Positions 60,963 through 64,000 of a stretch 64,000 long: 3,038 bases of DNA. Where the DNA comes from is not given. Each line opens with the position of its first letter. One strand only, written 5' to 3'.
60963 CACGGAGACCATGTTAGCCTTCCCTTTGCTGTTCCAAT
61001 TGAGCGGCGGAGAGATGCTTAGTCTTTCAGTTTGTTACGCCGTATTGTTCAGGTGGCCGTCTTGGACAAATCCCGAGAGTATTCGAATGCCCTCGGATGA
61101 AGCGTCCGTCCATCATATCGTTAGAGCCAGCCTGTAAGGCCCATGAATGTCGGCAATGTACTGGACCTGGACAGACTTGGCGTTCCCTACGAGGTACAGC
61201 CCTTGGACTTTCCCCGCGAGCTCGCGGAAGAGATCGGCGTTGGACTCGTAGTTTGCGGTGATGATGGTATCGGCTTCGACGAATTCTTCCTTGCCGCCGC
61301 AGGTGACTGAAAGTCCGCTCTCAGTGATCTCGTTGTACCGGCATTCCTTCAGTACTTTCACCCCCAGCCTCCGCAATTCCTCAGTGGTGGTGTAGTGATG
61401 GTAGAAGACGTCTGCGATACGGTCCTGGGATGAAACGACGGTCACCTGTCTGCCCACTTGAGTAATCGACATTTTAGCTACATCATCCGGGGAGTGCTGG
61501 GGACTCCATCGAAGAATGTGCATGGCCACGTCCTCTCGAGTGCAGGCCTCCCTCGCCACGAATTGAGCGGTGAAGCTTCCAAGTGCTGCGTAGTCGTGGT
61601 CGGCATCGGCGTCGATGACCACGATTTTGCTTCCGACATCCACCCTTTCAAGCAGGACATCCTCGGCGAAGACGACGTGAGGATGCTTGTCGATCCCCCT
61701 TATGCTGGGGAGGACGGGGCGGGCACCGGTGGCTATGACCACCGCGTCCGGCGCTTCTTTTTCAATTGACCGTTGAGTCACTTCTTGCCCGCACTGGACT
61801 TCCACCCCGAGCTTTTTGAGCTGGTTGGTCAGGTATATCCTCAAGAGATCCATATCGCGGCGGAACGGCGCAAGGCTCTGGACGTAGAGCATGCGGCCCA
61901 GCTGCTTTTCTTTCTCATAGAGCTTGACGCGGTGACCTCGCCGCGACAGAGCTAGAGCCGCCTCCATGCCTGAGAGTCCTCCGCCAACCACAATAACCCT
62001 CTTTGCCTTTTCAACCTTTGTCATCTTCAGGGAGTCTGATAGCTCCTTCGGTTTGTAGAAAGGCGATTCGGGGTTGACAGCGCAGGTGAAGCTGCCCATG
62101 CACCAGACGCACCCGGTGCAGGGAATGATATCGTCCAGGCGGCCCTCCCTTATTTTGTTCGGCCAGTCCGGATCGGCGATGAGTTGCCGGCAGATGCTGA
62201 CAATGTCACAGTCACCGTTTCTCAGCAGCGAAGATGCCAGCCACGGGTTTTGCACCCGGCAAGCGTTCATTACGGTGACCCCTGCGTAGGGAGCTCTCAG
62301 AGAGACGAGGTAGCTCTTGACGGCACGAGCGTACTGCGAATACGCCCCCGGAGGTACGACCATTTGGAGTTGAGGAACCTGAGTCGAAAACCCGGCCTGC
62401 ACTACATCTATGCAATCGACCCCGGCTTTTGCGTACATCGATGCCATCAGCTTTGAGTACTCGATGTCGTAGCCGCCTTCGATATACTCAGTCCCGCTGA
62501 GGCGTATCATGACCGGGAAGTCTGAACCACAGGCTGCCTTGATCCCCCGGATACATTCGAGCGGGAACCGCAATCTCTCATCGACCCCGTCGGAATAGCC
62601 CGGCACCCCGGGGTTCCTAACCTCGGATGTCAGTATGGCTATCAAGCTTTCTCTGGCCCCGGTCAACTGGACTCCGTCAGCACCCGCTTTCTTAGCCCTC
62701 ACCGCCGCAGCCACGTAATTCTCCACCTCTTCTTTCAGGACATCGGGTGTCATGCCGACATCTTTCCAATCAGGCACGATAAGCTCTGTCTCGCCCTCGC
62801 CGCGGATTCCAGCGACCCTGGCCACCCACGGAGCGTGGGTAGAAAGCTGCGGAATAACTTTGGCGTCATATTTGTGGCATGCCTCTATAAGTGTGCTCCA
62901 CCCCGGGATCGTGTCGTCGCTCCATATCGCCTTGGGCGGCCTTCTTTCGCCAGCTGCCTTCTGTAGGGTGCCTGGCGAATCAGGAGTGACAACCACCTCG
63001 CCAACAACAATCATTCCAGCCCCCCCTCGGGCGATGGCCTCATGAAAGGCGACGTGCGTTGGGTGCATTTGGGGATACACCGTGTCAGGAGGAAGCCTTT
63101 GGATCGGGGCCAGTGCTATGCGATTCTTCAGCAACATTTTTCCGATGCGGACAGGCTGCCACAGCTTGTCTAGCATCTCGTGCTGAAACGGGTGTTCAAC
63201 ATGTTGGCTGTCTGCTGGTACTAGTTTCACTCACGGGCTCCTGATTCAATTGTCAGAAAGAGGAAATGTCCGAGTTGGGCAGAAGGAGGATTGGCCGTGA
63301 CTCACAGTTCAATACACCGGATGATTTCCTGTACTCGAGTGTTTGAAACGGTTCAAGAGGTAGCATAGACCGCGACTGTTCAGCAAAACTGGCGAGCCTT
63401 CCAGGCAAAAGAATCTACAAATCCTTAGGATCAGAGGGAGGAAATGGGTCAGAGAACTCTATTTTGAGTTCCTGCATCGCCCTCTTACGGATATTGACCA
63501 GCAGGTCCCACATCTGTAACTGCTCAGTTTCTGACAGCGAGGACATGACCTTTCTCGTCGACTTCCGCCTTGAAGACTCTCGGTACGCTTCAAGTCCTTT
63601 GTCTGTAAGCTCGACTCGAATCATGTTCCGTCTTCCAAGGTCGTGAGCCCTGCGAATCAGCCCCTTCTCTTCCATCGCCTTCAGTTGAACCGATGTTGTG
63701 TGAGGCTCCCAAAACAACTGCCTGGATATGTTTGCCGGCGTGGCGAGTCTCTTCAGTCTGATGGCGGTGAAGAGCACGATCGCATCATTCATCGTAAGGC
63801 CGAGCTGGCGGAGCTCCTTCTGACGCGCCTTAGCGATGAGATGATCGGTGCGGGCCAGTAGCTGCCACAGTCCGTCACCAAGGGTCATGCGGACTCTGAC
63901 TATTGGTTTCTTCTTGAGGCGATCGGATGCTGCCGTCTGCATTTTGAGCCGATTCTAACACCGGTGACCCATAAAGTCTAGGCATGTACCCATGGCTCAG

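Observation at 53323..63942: BamB/BamC/BamE/BamF-like gene set (tungsten AOR, Fe-S protein, Sec-HdrA, Sec-MvhD) with an OYE-type reductase and a MarR regulator, but no BamD or BamGHI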

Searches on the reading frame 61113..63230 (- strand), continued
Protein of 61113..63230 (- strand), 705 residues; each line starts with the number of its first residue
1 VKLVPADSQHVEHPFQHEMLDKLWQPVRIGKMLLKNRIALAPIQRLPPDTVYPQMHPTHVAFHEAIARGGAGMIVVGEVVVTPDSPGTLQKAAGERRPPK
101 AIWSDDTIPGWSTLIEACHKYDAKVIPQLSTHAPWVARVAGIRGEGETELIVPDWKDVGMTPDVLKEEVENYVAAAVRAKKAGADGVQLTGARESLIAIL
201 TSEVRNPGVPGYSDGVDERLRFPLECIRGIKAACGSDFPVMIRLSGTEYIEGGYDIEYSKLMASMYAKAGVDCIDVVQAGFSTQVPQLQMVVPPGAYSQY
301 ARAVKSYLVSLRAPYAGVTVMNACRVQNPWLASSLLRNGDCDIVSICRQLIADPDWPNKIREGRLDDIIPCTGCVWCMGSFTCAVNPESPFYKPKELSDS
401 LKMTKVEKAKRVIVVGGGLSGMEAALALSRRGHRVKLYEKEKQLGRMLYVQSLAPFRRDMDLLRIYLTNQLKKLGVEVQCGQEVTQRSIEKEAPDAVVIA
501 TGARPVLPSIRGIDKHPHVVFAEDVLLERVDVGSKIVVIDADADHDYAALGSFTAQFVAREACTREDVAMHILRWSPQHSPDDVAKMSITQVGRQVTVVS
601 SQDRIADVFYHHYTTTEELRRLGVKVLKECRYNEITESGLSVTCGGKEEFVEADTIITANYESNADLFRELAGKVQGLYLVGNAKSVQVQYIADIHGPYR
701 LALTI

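Call 51: find_encoding_contigs(protein=P0033, flank=10000, max_places=2)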
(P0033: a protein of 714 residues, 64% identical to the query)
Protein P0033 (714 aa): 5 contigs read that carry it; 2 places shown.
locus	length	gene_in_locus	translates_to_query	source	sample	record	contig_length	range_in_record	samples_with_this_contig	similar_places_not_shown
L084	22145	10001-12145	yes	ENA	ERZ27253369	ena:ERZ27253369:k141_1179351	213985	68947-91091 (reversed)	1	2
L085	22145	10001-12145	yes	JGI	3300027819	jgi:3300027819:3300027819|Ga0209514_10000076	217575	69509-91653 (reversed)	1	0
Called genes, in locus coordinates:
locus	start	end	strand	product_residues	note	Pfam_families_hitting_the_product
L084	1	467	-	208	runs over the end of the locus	PF01865:PhoU_div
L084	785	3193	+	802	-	PF02516:STT3, PF22627:AglB_core-like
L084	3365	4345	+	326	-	PF04339:FemAB_like (weak), PF13480:Acetyltransf_6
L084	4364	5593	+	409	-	PF13439:Glyco_transf_4, PF20706:GT4-conflict, PF13579:Glyco_trans_4_4, PF00534:Glycos_transf_1, PF13692:Glyco_trans_1_4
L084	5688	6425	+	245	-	PF02585:PIG-L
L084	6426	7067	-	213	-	PF00753:Lactamase_B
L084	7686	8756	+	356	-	PF02625:XdhC_CoxI, PF13478:XdhC_C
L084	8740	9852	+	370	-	PF12804:NTP_transf_3, PF01966:HD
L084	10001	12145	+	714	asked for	PF00724:Oxidored_FMN, PF12831:FAD_oxidored (faint), PF00070:Pyr_redox (faint), PF00890:FAD_binding_2 (weak), PF01266:DAO (weak), PF03486:HI0933_like (faint), PF07992:Pyr_redox_2, PF13450:NAD_binding_8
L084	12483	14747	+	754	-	-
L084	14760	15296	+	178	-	PF01035:DNA_binding_1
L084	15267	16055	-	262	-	PF20582:UPF0758_N, PF04002:RadC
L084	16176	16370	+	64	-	PF21748:UPF0150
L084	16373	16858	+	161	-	PF24389:ORC-CDC6-like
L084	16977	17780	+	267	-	-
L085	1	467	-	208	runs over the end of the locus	PF01865:PhoU_div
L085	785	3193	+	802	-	PF02516:STT3, PF22627:AglB_core-like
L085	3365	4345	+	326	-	PF04339:FemAB_like (weak), PF13480:Acetyltransf_6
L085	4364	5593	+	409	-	PF13439:Glyco_transf_4, PF20706:GT4-conflict, PF13579:Glyco_trans_4_4, PF00534:Glycos_transf_1, PF13692:Glyco_trans_1_4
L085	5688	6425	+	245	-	PF02585:PIG-L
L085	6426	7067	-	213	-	PF00753:Lactamase_B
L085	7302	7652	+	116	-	-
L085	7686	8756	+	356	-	PF02625:XdhC_CoxI, PF13478:XdhC_C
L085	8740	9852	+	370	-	PF12804:NTP_transf_3, PF01966:HD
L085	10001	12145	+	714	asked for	PF00724:Oxidored_FMN, PF12831:FAD_oxidored (faint), PF00070:Pyr_redox (faint), PF00890:FAD_binding_2 (weak), PF01266:DAO (weak), PF03486:HI0933_like (faint), PF07992:Pyr_redox_2, PF13450:NAD_binding_8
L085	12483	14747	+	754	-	-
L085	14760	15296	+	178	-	PF01035:DNA_binding_1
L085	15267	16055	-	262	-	PF20582:UPF0758_N, PF04002:RadC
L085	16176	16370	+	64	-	PF21748:UPF0150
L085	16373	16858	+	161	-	PF24389:ORC-CDC6-like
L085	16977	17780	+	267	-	-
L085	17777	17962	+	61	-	-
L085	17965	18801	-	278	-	PF03400:DDE_Tnp_IS1 (faint)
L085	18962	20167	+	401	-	PF20703:nSTAND1, PF13191:AAA_16 (weak), PF00004:AAA, PF05673:DUF815 (weak), PF13401:AAA_22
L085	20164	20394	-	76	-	-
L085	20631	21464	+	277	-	-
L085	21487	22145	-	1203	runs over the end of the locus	PF02811:PHP, PF07733:DNA_pol3_alpha, PF17657:DNA_pol3_finger, PF14579:HHH_6, PF01336:tRNA_anti-codon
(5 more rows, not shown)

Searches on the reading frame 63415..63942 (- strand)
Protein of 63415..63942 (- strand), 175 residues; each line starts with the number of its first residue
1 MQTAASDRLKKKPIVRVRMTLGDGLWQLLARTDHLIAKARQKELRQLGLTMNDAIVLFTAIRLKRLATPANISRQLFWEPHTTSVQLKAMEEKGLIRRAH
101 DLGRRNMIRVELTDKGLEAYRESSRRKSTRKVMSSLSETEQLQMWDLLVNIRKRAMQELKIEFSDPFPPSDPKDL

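Call 7: search_protein_families(library=pfam, proteins=[window:63415-63942:-])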
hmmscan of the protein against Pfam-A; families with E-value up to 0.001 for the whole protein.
window:63415-63942:- (175 aa): 3 families
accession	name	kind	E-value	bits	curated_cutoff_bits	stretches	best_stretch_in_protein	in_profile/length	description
PF12802.13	MarR_2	-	3.4e-05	24.4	27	1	48-104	2-59/61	MarR family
PF13463.12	HTH_27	-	5.4e-05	23.8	22.2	1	49-116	1-68/68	Winged helix DNA-binding domain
PF01047.28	MarR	-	0.00068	19.9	24.6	0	67-101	18-52/59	MarR family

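Call 8: search_protein_families(library=ncbifam, proteins=[window:63415-63942:-])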
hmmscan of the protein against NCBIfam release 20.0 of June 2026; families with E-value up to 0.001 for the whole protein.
window:63415-63942:- (175 aa): 2 families
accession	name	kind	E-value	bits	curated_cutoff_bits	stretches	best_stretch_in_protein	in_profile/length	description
NF050133.1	TransRegFabT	equivalog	1.9e-06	28.2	200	1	60-153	37-132/138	fatty acid biosynthesis transcriptional regulator FabT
NF045593.1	bilirub_TF_BilQ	equivalog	3.7e-06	26.7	125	1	41-153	20-133/135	bilirubin utilization transcriptional regulator BilQ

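Call 12: find_encoding_contigs(protein=window:63415-63942:-, flank=10000, max_places=6)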
Protein window:63415-63942:- (175 aa): 1 contig read that carries it; 1 place shown.
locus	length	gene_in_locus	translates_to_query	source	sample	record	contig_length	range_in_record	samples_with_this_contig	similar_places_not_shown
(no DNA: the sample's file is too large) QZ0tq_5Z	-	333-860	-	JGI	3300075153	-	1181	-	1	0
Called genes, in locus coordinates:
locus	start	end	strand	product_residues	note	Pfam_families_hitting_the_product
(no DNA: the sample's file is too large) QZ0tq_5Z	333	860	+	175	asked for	-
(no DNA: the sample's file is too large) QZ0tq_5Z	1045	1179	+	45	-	?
